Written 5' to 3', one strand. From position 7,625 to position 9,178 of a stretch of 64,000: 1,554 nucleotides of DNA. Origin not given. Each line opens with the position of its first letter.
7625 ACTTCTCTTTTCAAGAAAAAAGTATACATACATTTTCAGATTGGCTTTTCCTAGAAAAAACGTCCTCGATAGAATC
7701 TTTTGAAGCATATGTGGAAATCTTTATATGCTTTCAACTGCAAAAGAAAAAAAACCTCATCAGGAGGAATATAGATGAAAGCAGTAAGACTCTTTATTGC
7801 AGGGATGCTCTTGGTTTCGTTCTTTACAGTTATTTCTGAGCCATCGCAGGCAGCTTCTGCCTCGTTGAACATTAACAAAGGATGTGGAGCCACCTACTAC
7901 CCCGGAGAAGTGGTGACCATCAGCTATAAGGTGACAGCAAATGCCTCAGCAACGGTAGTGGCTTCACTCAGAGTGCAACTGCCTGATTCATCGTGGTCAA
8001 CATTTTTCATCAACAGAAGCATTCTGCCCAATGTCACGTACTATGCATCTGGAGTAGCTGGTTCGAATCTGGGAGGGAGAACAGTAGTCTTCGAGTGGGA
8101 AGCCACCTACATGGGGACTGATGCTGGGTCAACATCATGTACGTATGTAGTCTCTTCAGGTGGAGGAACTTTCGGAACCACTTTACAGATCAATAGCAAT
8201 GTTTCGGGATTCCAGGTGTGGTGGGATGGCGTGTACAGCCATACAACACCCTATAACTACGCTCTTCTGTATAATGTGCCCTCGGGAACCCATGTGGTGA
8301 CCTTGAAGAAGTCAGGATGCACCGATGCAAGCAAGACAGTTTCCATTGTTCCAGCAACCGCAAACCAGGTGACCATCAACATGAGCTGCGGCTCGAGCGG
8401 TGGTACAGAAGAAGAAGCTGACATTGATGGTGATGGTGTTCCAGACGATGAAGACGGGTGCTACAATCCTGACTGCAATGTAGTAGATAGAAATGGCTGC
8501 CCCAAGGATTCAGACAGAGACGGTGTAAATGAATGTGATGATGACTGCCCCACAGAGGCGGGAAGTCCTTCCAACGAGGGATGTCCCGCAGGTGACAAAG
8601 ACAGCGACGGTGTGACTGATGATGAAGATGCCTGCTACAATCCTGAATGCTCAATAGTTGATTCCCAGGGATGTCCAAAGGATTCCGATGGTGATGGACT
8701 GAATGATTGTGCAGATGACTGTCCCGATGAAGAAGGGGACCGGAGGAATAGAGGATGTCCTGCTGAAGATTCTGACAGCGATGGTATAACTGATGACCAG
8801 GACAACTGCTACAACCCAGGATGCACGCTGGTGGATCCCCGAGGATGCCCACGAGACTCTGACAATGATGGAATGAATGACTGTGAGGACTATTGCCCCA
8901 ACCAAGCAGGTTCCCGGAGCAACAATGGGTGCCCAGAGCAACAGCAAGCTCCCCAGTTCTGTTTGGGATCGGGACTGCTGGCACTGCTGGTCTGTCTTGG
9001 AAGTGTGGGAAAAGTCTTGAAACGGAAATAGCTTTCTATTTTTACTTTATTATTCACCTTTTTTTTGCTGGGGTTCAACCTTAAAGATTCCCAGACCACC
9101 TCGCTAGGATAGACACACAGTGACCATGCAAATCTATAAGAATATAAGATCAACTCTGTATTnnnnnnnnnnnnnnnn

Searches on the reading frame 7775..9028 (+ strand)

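Call 18: search_protein_families(library=pfam, proteins=[window:7775-9028:+], max_evalue=0.001)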
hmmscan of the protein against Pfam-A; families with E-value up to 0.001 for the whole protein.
window:7775-9028:+ (418 aa): 2 families
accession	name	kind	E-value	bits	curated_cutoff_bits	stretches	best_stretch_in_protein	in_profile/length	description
PF08308.17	PEGA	-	2.2e-07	31.1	20.8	1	136-201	3-65/71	PEGA domain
PF02412.23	TSP_3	-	9.2e-06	25.7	25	0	358-378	12-32/36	Thrombospondin type 3 repeat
